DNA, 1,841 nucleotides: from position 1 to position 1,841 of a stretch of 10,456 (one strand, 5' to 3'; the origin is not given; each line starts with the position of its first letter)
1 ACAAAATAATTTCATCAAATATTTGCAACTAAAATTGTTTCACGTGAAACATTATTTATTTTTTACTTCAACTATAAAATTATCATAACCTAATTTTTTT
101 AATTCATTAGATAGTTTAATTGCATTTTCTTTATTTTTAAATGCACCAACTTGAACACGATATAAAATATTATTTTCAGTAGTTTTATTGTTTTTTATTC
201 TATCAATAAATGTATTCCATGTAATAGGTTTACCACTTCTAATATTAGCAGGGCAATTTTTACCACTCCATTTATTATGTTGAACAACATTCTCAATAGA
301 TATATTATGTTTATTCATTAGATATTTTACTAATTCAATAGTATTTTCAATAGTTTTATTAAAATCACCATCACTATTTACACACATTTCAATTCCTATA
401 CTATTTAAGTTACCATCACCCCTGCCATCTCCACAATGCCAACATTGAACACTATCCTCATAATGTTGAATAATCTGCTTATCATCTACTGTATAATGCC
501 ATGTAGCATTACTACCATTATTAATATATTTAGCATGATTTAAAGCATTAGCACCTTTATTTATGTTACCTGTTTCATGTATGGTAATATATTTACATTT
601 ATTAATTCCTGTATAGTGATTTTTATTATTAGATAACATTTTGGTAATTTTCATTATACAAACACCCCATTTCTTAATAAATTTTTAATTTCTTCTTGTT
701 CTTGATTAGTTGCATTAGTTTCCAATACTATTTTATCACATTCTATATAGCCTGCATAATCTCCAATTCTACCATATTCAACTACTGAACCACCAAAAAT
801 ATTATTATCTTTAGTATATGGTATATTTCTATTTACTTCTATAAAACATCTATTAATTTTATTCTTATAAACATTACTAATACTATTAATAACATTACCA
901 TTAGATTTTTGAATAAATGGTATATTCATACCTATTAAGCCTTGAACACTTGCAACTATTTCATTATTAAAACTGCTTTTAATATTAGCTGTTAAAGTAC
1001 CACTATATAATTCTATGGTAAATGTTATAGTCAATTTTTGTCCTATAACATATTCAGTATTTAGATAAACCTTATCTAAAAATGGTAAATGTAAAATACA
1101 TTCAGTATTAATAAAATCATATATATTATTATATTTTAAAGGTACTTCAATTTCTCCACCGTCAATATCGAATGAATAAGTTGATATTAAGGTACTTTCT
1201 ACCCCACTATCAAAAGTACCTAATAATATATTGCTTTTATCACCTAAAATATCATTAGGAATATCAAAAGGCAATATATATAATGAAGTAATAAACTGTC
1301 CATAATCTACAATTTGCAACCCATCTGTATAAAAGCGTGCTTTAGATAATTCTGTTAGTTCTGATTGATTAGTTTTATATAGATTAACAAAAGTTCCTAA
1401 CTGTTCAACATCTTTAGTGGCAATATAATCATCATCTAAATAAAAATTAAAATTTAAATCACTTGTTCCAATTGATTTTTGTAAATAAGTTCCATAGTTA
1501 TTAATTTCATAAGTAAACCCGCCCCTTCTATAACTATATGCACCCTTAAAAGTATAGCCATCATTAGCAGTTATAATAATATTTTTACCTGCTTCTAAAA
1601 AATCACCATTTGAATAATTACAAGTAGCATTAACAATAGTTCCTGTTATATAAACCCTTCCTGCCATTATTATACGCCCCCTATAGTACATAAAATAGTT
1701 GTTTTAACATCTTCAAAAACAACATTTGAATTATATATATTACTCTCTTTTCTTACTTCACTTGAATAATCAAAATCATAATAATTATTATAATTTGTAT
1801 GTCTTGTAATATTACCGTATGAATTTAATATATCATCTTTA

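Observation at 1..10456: Complete 10.4-kb ITR-bounded, protein-primed podovirus genome, about half the size of classical phi29-like phages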

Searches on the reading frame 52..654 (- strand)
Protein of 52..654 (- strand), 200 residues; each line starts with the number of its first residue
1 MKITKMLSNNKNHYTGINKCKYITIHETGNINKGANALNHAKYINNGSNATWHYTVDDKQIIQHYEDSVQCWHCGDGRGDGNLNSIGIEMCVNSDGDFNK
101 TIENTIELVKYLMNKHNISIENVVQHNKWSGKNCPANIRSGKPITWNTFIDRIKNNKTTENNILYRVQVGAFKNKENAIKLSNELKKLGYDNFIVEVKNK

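Call 7: search_protein_families(library=pfam, proteins=[window:52-654:-], max_evalue=0.01)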
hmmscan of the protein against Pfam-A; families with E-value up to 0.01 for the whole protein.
window:52-654:- (200 aa): 2 families
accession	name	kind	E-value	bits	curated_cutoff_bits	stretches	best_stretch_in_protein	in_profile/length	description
PF01510.30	Amidase_2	-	3.9e-23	82.6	26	1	19-136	4-130/131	N-acetylmuramoyl-L-alanine amidase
PF05036.18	SPOR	-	4.1e-07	30.7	21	1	164-195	4-75/76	SPOR domain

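Call 8: search_protein_families(library=phrogs, proteins=[window:52-654:-], max_evalue=0.01)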
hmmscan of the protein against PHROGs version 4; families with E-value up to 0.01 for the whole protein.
window:52-654:- (200 aa): 16 families
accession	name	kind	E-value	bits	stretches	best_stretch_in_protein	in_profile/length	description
phrog_18955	-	unknown function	2.1e-48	166.1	1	8-163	284-443/483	-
phrog_3088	-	lysis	2.7e-47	162.6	1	1-190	2-193/248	amidase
phrog_670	-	lysis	8.8e-45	154.7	1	11-162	103-259/596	endolysin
phrog_1493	-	lysis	2.2e-37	130.2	1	9-158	23-172/394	endolysin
phrog_9611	-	lysis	2.4e-34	120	1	4-170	4-181/246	endolysin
phrog_1794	-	lysis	1.7e-33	117.5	1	4-168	38-205/336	amidase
phrog_5182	-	lysis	1.3e-32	114.7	1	12-158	26-188/321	endolysin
phrog_833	-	lysis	1.8e-27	97.8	1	13-161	19-181/294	endolysin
phrog_2338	-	lysis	1.3e-24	88.2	1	10-138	18-148/346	endolysin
phrog_15001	-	lysis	2.2e-19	70.8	1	12-199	26-252/367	endolysin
phrog_19265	-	unknown function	3.8e-16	60.6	1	12-140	14-146/293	-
phrog_14048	-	lysis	9.4e-09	36.4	1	8-152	16-160/305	endolysin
phrog_4018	-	lysis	6.4e-08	33.6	1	12-136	23-139/285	amidase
phrog_1110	-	lysis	1.8e-07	31.8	1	14-119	15-121/301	endolysin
phrog_33549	-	unknown function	1.2e-05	26.3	1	20-116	22-127/137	-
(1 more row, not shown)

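Call 37: find_encoding_contigs(protein=window:52-654:-, flank=10000, max_places=10)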
Protein window:52-654:- (200 aa): no gene with exactly this product is on record in the collection.

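Call 50: find_homologous_proteins(query=window:52-654:-, max_evalue=1e-10)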
Query window:52-654:- (200 aa): 974 proteins with E <= 1e-10 among 1131 candidates; the best 120 are listed.
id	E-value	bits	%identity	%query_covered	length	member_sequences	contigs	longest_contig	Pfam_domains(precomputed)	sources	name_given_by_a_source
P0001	6.0e-130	449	100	100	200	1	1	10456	PF05036.19,PF01510.31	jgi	-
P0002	6.0e-124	429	85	100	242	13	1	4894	PF05036.19,PF01510.31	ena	-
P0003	9.4e-122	422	86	100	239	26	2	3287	PF05036.19,PF01510.31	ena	-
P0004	6.0e-119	413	93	100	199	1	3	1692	PF05036.19,PF01510.31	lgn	-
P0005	1.0e-117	409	90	98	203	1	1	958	PF05036.19,PF01510.31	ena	-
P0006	1.0e-116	406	89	100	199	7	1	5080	PF05036.19,PF01510.31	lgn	-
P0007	7.2e-116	403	89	100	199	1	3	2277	PF05036.19,PF01510.31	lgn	-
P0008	1.4e-115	402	90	98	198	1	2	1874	PF05036.19,PF01510.31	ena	-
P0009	2.0e-115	401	91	98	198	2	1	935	PF05036.19,PF01510.31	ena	-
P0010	6.2e-115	400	91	98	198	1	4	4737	PF05036.19,PF01510.31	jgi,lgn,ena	-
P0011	1.1e-114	399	89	98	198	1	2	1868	PF05036.19,PF01510.31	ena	-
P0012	1.4e-114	399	90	98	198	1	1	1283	PF05036.19,PF01510.31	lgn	-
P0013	1.7e-114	398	90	98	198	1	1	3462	PF05036.19,PF01510.31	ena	-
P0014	3.3e-113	394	86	100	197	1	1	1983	PF05036.19,PF01510.31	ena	-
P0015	5.2e-112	390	89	98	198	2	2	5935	PF01510.31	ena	-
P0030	5.3e-106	371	80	98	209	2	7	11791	PF05036.19,PF01510.31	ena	-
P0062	8.0e-79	282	68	99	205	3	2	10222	PF05036.19,PF01510.31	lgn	-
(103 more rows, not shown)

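Call 52: find_encoding_contigs(protein=P0001, flank=10000, max_places=5)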
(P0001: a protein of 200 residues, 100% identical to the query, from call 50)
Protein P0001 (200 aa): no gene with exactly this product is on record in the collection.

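Call 53: find_encoding_contigs(protein=P0030, flank=10000, max_places=4)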
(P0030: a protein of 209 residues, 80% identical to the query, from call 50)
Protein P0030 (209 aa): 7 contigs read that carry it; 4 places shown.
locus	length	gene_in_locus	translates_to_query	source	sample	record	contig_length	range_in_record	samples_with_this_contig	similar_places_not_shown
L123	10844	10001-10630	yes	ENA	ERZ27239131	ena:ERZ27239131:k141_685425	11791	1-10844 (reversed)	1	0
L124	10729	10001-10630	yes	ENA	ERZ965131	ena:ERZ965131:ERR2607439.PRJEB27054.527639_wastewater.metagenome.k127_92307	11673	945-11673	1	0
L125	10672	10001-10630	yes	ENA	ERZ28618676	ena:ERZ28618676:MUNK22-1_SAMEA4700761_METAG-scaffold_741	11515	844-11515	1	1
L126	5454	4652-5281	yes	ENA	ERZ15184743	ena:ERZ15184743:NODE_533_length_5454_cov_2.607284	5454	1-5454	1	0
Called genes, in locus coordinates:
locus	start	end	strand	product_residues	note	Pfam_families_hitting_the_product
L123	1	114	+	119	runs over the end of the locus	-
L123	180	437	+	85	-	-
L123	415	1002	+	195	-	-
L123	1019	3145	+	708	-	PF03175:DNA_pol_B_2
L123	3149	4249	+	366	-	PF05894:Podovirus_Gp16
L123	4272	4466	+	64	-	-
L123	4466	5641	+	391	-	PF05352:Phage_connector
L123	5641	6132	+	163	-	-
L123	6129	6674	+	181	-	-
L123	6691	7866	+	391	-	PF25622:Phi29_MCP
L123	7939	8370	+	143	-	-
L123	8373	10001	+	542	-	-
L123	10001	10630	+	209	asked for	PF01510:Amidase_2, PF05036:SPOR (weak)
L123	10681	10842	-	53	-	?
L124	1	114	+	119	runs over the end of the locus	-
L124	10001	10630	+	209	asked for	PF01510:Amidase_2, PF05036:SPOR (weak)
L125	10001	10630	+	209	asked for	PF01510:Amidase_2, PF05036:SPOR (weak)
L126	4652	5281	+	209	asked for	PF01510:Amidase_2, PF05036:SPOR (weak)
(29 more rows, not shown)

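Call 54: find_encoding_contigs(protein=P0062, flank=10000, max_places=3)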
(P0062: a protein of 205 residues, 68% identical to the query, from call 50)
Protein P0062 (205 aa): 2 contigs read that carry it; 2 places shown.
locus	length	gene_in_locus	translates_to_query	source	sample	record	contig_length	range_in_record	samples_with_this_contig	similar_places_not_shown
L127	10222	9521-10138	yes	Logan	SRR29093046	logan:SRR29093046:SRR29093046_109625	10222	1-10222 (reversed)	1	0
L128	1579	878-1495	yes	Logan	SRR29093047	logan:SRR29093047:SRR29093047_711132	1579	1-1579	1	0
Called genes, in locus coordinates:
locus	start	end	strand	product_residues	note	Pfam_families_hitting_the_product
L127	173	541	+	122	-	-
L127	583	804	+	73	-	PF12844:HTH_19 (weak), PF01381:HTH_3 (weak)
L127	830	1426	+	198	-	-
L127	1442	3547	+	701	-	PF03175:DNA_pol_B_2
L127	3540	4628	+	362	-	PF05894:Podovirus_Gp16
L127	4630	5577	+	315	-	PF05352:Phage_connector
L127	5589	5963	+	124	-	PF05105:Phage_holin_4_1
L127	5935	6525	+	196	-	-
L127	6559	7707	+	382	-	PF25622:Phi29_MCP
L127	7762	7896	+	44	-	-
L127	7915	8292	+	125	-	-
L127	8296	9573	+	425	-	-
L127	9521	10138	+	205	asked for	PF01510:Amidase_2, PF05036:SPOR (weak)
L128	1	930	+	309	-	?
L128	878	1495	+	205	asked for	PF01510:Amidase_2, PF05036:SPOR (weak)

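Call 85: search_protein_families(library=ncbifam, proteins=[window:52-654:-], max_evalue=0.1)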
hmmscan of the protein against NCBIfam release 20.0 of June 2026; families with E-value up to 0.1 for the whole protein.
window:52-654:- (200 aa): 3 families
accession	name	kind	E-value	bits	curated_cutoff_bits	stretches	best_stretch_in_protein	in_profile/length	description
TIGR02223.1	ftsN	equivalog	9.8e-05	22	107.65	1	158-195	260-297/299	cell division protein FtsN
NF007953.1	PRK10672.1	equivalog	0.003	17.1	201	1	157-195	320-359/362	endolytic peptidoglycan transglycosylase RlpA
NF047735.1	MPL36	exception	0.014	15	430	1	162-195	270-303/305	RlpA family plasminogen-binding lipoprotein MPL36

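Call 111: search_protein_families(library=pfam, proteins=[L123:8373-10001:+], max_evalue=0.01)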
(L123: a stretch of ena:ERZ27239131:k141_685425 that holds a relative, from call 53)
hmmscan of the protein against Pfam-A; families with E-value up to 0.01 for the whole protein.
L123:8373-10001:+ (542 aa): 0 families

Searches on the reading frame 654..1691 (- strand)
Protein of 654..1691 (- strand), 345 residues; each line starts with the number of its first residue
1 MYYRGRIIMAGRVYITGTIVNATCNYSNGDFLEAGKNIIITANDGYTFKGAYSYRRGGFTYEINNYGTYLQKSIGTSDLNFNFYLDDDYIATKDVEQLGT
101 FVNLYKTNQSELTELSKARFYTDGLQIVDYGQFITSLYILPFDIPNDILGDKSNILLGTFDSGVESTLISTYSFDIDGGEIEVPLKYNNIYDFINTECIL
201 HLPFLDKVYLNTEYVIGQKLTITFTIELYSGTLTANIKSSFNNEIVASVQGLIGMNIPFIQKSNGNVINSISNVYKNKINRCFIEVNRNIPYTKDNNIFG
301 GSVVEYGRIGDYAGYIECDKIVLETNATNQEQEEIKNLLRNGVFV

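Call 7: search_protein_families(library=pfam, proteins=[window:654-1691:-], max_evalue=0.01)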
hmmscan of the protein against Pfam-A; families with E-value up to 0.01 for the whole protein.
window:654-1691:- (345 aa): 1 family
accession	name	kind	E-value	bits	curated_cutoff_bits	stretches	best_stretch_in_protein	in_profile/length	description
PF01957.25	NfeD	-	0.0074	16.9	29.1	0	10-47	18-52/57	NfeD-like C-terminal, partner-binding domain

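Call 8: search_protein_families(library=phrogs, proteins=[window:654-1691:-], max_evalue=0.01)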
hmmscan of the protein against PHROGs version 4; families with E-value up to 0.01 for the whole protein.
window:654-1691:- (345 aa): 0 families

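Call 67: search_solved_structures(query=A3, max_evalue=10)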
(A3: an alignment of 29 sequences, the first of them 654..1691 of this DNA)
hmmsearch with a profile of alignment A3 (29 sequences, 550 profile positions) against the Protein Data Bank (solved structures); distinct sequences matched with E-value up to 10: 0.

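Call 70: find_homologous_proteins(query=window:654-1691:-, max_evalue=0.00001)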
Query window:654-1691:- (345 aa): 246 proteins with E <= 0.00001 among 2456 candidates; the best 120 are listed.
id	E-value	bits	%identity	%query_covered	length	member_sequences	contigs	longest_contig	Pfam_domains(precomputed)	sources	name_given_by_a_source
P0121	1.6e-217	739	100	98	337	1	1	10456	-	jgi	-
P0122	3.1e-201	686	82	99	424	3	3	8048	-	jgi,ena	-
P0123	4.1e-193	659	88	98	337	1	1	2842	-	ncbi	-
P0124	7.3e-193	658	80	98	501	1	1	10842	-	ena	-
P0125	8.3e-193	658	88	97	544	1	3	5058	-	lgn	-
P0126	6.2e-190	649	88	97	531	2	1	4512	-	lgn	-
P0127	1.0e-189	648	88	97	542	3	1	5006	-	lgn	-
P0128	2.3e-188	644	86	98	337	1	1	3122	-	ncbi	-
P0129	8.8e-186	635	87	97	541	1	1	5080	-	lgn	-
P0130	8.6e-180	615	85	97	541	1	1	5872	-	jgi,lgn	-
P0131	6.9e-178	609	81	97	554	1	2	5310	-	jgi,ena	-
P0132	1.7e-177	608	83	97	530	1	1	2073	-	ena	-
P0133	1.8e-175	601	82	98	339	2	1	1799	-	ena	-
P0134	3.7e-175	600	82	97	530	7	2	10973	-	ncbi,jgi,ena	-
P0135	4.1e-175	600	83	97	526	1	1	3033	-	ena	-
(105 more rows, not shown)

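Call 80: predict_structure(alignment_id=A6)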
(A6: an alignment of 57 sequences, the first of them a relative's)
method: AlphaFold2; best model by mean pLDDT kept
length: 337 residues; sequences in the alignment: 57
mean_pLDDT: 81.1   pTM: 0.56
mean pLDDT of the five models: 81.1, 79.6, 77.7, 74.2, 72.3
residues with pLDDT >= 90: 110; 70-90: 163; 50-70: 45; < 50: 19
segments of 3 or more residues with pLDDT < 50: 254-257, 283-295
pLDDT, mean of each block of 10 residues (from residue 1): 89 95 93 93 88 92 93 93 78 77 86 81 80 84 85 87 87 86 76 86 90 92 88 92 75 50 55 83 44 51 66 79 83 73
secondary structure, 60 per line:
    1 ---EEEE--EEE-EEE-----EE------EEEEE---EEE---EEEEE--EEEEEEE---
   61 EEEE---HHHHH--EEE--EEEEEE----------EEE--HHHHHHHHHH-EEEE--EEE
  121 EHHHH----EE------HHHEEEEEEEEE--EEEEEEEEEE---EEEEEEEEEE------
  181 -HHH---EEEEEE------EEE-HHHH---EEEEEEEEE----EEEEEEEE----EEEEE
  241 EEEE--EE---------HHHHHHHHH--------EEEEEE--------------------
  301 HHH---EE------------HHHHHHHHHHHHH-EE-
elements in order: E4-7 E10-12 E14-16 E30-34 E38-40 E44-48 E51-57 E61-64 H68-72 E75-77 E80-85 E96-98 H101-110 E112-115 E118-121 H122-125 E141-149 E152-161 E165-174 E188-193 E200-202 H204-207 E211-219 E224-231 E236-244 H258-266 E275-280 H321-333

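Call 83: fold_search(model_id=the predicted structure, library=pdb)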
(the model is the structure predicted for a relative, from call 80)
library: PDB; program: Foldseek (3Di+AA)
matches with E <= 10: 545; with E <= 0.001: 0
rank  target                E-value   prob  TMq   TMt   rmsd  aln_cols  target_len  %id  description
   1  4dqa                  4.2e-02  0.15  0.15  0.15  18.5       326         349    7  Crystal structure of a putative carbohydrate binding protein (BACOVA_03559) from Bacteroides ovatus ATCC 8483 at 1.50 A  (released 2012-03-21)
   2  4xxa_A                7.3e-02  0.57  0.14  0.19   7.8       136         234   11  Crystal structure of a recombinant Vatairea macrocarpa seed lectin (released 2016-01-27)
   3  1viw_B                1.1e-01  0.66  0.15  0.24   7.9       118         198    9  TENEBRIO MOLITOR ALPHA-AMYLASE-INHIBITOR COMPLEX (released 1999-07-22)
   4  1dhk_B                1.3e-01  0.28  0.14  0.23  19.1       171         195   10  STRUCTURE OF PORCINE PANCREATIC ALPHA-AMYLASE (released 1997-12-24)
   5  1fat_A                1.3e-01  0.23  0.14  0.20  17.8       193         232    8  PHYTOHEMAGGLUTININ-L (released 1996-12-23)
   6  1fat_B                1.3e-01  0.21  0.14  0.19  18.1       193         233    8  PHYTOHEMAGGLUTININ-L (released 1996-12-23)
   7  4xxa_B                1.5e-01  0.44  0.14  0.19   7.9       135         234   11  Crystal structure of a recombinant Vatairea macrocarpa seed lectin (released 2016-01-27)
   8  4wv8_C                1.6e-01  0.30  0.13  0.16   8.1       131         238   12  Crystal structure of a recombinant Vatairea macrocarpa seed lectin complexed with lactose (released 2016-01-27)
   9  4wv8_A                2.0e-01  0.41  0.14  0.19   7.4       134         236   12  Crystal structure of a recombinant Vatairea macrocarpa seed lectin complexed with lactose (released 2016-01-27)
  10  4wv8_D                2.0e-01  0.38  0.14  0.19   7.5       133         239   13  Crystal structure of a recombinant Vatairea macrocarpa seed lectin complexed with lactose (released 2016-01-27)
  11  1fat_D                2.1e-01  0.20  0.14  0.20  18.2       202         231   10  PHYTOHEMAGGLUTININ-L (released 1996-12-23)
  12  7ktx_A                2.1e-01  0.12  0.15  0.08  20.8       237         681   10  Cryo-EM structure of Saccharomyces cerevisiae ER membrane protein complex bound to a Fab in DDM detergent (released 2020-12-02)
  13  6tt9_DDD              2.4e-01  0.54  0.16  0.22   7.0       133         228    9  rTBL Recombinant Lectin From Tepary Bean (released 2020-05-13)
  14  4xtm                  2.4e-01  0.51  0.10  0.14   5.0        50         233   20  Crystal structure of a recombinant Vatairea macrocarpa seed lectin complexed with GalNAc (released 2016-01-27)
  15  1ioa_A                2.6e-01  0.15  0.15  0.20  17.9       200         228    8  ARCELIN-5, A LECTIN-LIKE DEFENSE PROTEIN FROM PHASEOLUS VULGARIS (released 1996-12-23)
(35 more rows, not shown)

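Call 85: search_protein_families(library=ncbifam, proteins=[window:654-1691:-], max_evalue=0.1)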
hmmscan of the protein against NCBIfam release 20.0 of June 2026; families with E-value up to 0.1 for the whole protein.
window:654-1691:- (345 aa): 0 families

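Call 86: fold_search(model_id=the predicted structure, library=viral)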
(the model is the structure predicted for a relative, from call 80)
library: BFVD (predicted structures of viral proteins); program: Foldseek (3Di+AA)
matches with E <= 10: 1029; with E <= 0.001: 11
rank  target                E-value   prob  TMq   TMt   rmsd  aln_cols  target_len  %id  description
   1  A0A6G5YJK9            5.0e-31  1.00  0.54  0.29  18.2       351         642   32  (no name in the UniProt tables at hand)
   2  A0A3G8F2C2            6.1e-28  1.00  0.55  0.35  15.5       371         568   25  Uncharacterized protein [Salmonella phage Astrid]
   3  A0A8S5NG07            9.8e-22  1.00  0.49  0.34  17.1       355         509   19  Uncharacterized protein [Podoviridae sp. ctKzN3]
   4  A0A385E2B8            2.1e-19  1.00  0.47  0.15  18.3       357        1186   21  (no name in the UniProt tables at hand)
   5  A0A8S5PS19            2.1e-18  1.00  0.48  0.33  22.4       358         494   17  Uncharacterized protein [Podoviridae sp. ctt6T3]
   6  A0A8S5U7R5            2.6e-14  1.00  0.49  0.22   9.2       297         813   17  Uncharacterized protein [Podoviridae sp. ctdet19]
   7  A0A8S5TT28            9.2e-11  1.00  0.40  0.30  30.5       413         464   13  Uncharacterized protein [Podoviridae sp. ct1ev3]
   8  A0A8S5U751            8.8e-10  1.00  0.42  0.33  45.1       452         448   15  Uncharacterized protein [Podoviridae sp. ctDd04]
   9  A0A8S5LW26            4.2e-08  1.00  0.35  0.27  31.0       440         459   13  Uncharacterized protein [Podoviridae sp. ctoyw14]
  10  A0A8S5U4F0            9.6e-08  1.00  0.36  0.26  43.8       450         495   13  Uncharacterized protein [Podoviridae sp. ctZDN4]
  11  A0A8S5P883            2.9e-04  1.00  0.33  0.27  19.3       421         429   10  Major tail protein [Podoviridae sp. ctPr92]
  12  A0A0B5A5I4            2.7e-03  0.14  0.11  0.04  23.0       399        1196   10  (no name in the UniProt tables at hand)
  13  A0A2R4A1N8            3.2e-03  0.23  0.15  0.08  28.7       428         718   10  (no name in the UniProt tables at hand)
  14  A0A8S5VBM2            1.0e-02  0.35  0.17  0.11  22.8       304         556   13  Uncharacterized protein [Myoviridae sp. ctbEa13]
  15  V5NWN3                1.1e-02  0.09  0.11  0.05  38.2       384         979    8  Putative carcinoembryonic antigen-related cell adhesion molecule 1 isoform protein [Chelonid alphaherpesvirus 5]
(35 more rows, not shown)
